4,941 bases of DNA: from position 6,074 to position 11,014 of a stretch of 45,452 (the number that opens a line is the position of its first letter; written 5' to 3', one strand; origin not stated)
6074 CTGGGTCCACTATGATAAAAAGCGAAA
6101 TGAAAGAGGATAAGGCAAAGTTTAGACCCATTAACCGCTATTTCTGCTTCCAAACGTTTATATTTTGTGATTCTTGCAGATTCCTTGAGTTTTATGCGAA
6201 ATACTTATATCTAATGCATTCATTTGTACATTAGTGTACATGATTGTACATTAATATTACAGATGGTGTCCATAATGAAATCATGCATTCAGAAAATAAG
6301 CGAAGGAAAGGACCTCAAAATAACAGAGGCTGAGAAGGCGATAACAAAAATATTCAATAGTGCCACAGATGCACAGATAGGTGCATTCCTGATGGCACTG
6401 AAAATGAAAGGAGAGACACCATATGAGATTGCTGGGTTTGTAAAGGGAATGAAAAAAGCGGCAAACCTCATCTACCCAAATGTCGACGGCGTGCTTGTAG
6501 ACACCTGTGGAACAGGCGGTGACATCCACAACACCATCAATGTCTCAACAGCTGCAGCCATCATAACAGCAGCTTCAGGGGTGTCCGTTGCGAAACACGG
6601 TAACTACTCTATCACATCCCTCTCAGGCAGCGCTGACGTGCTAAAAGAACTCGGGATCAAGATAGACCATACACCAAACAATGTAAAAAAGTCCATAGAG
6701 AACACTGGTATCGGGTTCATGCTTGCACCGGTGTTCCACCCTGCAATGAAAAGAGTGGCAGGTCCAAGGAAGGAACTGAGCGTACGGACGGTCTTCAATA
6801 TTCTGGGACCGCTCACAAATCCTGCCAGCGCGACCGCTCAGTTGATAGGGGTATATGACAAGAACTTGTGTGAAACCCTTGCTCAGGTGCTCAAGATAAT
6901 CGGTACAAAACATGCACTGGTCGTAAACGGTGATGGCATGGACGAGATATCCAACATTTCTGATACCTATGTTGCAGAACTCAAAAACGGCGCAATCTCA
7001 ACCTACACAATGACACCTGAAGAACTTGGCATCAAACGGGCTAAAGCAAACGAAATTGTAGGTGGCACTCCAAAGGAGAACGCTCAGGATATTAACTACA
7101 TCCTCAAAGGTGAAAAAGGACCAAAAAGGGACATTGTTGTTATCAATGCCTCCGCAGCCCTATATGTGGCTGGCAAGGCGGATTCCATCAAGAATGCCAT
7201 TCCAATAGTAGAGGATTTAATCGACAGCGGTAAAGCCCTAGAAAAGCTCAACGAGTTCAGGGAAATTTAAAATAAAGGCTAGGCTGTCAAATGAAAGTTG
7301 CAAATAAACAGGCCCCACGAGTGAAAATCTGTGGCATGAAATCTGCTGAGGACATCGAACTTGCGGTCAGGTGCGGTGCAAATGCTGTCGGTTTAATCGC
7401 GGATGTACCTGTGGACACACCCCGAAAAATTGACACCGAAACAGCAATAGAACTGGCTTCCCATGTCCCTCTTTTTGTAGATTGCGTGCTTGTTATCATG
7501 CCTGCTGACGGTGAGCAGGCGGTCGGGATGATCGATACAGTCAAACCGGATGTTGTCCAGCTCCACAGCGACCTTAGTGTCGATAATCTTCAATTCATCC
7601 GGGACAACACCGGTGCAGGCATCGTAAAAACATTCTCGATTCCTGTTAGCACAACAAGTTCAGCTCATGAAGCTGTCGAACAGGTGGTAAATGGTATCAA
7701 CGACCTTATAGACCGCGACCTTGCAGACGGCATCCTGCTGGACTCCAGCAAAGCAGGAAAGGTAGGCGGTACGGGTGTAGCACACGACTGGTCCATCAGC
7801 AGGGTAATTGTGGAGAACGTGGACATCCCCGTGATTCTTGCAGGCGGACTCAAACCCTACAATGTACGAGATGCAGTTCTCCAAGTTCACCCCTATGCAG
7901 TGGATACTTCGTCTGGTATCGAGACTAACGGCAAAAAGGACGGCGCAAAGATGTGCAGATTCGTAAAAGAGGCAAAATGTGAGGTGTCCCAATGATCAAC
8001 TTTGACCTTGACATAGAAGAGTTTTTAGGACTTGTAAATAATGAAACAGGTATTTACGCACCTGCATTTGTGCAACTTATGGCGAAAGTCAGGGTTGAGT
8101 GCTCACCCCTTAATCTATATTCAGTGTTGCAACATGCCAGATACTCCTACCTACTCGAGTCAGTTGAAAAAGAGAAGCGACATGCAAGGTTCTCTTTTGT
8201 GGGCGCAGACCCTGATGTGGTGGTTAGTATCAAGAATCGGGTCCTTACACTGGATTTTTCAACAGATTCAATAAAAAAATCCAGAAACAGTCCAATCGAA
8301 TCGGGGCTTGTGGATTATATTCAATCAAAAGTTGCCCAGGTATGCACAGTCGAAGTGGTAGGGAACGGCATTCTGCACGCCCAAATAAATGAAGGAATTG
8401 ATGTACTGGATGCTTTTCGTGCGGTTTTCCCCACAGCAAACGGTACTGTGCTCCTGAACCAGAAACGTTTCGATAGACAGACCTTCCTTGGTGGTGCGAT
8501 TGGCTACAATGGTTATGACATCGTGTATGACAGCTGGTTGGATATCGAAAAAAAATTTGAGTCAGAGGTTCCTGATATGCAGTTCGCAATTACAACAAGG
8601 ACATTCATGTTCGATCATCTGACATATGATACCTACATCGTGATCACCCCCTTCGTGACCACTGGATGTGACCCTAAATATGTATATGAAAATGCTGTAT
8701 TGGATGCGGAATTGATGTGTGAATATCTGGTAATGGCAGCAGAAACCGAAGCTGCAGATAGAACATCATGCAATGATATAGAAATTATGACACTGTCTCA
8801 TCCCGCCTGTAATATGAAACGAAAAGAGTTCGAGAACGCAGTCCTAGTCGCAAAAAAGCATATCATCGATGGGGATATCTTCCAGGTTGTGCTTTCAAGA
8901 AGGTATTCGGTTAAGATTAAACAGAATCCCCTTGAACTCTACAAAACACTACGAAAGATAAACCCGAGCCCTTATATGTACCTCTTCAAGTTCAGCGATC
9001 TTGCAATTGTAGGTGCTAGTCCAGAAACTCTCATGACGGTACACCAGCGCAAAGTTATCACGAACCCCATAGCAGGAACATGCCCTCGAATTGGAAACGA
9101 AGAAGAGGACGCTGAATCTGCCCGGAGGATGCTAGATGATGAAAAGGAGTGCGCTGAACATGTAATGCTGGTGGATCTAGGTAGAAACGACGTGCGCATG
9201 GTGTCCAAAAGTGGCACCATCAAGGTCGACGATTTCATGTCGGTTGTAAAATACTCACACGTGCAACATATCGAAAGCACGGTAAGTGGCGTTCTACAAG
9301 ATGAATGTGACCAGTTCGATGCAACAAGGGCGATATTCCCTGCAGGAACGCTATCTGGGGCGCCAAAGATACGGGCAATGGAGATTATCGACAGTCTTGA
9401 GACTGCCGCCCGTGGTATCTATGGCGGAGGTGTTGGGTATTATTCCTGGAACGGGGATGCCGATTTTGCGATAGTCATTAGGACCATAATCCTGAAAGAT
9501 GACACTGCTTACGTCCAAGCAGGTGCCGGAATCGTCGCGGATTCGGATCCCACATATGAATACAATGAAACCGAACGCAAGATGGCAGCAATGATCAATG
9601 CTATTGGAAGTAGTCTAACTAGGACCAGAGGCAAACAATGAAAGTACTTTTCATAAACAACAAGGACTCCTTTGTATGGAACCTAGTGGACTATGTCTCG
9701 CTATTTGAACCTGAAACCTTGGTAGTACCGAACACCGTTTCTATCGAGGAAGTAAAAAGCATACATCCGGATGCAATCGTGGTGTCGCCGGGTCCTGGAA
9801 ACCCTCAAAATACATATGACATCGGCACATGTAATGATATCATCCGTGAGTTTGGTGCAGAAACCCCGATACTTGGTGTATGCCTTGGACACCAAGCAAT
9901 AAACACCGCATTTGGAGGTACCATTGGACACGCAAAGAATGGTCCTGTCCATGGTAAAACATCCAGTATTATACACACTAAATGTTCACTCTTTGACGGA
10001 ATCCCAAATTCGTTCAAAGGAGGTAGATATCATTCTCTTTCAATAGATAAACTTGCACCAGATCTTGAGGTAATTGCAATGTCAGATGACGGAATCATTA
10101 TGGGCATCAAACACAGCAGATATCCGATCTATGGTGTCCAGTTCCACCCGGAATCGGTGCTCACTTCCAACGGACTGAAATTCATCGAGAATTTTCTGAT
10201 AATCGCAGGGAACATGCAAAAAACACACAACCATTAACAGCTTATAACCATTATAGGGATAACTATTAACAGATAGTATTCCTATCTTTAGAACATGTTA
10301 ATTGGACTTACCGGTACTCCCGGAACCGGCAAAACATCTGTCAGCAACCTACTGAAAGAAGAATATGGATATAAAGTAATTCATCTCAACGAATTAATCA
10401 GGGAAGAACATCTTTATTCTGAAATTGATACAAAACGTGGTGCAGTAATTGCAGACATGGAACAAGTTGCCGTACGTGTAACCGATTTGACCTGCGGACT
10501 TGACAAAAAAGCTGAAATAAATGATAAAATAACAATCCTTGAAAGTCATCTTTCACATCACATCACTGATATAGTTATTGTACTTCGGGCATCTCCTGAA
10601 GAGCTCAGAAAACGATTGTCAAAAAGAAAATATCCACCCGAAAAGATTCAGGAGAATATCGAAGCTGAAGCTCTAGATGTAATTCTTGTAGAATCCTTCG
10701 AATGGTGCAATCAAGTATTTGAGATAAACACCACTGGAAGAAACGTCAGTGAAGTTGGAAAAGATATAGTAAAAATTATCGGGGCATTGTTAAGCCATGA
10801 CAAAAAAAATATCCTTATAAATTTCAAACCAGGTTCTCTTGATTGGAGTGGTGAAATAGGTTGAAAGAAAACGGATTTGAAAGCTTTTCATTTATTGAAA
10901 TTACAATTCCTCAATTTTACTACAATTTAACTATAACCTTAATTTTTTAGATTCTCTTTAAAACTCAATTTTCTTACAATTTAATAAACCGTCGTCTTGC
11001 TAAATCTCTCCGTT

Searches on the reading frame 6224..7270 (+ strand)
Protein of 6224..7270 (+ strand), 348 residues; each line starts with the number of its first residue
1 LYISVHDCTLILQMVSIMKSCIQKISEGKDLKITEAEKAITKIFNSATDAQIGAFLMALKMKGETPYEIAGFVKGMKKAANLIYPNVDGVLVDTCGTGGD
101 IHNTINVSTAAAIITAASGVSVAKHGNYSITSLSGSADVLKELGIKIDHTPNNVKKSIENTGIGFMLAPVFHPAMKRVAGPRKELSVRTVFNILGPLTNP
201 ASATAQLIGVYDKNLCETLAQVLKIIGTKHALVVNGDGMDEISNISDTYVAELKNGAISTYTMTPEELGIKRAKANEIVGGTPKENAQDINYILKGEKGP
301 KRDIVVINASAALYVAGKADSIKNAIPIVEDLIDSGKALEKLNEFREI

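Call 58: search_protein_families(library=pfam, proteins=[window:6224-7270:+], max_evalue=0.0001)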
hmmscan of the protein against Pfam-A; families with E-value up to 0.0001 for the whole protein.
window:6224-7270:+ (348 aa): 2 families
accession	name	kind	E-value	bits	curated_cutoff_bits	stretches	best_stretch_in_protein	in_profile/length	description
PF00591.27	Glycos_transf_3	-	4e-95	318.7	27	1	90-339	3-253/253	Glycosyl transferase family, a/b domain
PF02885.22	Glycos_trans_3N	-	1.3e-19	70.1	26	1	19-80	1-63/63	Glycosyl transferase family, helical bundle domain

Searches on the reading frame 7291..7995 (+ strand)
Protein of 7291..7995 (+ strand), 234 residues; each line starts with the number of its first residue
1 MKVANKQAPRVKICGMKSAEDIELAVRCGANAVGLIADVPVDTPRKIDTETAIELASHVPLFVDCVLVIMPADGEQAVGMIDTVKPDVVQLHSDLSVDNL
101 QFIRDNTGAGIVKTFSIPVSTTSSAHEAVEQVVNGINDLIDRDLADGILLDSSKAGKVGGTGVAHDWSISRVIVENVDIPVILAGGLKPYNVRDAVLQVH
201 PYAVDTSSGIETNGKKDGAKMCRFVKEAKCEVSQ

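Call 58: search_protein_families(library=pfam, proteins=[window:7291-7995:+], max_evalue=0.0001)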
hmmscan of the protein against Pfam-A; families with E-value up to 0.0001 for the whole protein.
window:7291-7995:+ (234 aa): 1 family
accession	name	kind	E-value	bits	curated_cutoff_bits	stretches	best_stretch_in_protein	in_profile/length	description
PF00697.28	PRAI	-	1.4e-29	103.6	22.7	1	11-226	1-192/193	N-(5'phosphoribosyl)anthranilate (PRA) isomerase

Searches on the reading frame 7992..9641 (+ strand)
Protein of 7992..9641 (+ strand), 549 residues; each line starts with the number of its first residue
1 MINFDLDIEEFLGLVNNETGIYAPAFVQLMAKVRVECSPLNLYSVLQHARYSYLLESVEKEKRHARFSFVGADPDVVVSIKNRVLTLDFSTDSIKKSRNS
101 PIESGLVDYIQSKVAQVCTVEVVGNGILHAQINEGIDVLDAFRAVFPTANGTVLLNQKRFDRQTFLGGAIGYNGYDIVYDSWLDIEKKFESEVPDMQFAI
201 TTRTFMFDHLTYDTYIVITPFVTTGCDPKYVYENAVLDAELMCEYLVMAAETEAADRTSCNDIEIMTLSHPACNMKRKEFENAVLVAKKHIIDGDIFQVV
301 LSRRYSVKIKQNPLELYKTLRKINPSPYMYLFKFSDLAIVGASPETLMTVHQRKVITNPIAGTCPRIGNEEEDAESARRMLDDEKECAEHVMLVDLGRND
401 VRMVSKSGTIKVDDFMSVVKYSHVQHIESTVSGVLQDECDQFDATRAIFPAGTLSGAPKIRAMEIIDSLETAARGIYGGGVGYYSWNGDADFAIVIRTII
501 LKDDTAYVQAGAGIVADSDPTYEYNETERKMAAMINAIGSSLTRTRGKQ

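Call 58: search_protein_families(library=pfam, proteins=[window:7992-9641:+], max_evalue=0.0001)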
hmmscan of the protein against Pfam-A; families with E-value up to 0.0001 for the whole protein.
window:7992-9641:+ (549 aa): 2 families
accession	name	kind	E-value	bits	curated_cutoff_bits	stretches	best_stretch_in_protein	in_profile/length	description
PF00425.24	Chorismate_bind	-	3.2e-92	309.2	27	1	277-530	2-257/257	chorismate binding enzyme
PF04715.19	Anth_synt_I_N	-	1.1e-19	71.5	23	1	38-215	4-139/140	Anthranilate synthase component I, N terminal region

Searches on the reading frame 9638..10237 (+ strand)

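Call 58: search_protein_families(library=pfam, proteins=[window:9638-10237:+], max_evalue=0.0001)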
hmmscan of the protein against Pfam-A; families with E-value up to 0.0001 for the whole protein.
window:9638-10237:+ (199 aa): 2 families
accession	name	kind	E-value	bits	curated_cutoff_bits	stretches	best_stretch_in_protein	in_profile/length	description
PF00117.34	GATase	-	8.4e-54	182.6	22.8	1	5-188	2-188/190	Glutamine amidotransferase class-I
PF07722.19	Peptidase_C26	-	2e-17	64.1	20.5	1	70-172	100-219/219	Peptidase C26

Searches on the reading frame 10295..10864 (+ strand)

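Call 58: search_protein_families(library=pfam, proteins=[window:10295-10864:+], max_evalue=0.0001)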
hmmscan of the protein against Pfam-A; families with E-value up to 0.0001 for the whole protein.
window:10295-10864:+ (189 aa): 6 families
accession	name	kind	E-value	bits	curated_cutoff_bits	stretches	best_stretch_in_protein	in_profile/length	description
PF13238.12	AAA_18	-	2.4e-23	83.4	29.4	1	3-127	1-127/128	AAA domain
PF13207.12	AAA_17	-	1.2e-09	39.1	27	1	6-112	1-123/136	AAA domain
PF13521.12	AAA_28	-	1.4e-05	25.8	27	1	3-37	2-34/164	AAA domain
PF01121.26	CoaE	-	2.1e-05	24.7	27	0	1-36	1-35/180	Dephospho-CoA kinase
PF13671.12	AAA_33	-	2.3e-05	25.2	27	0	2-37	1-36/143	AAA domain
PF01712.25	dNK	-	3e-05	24.3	27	0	84-140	118-169/203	Deoxynucleoside kinase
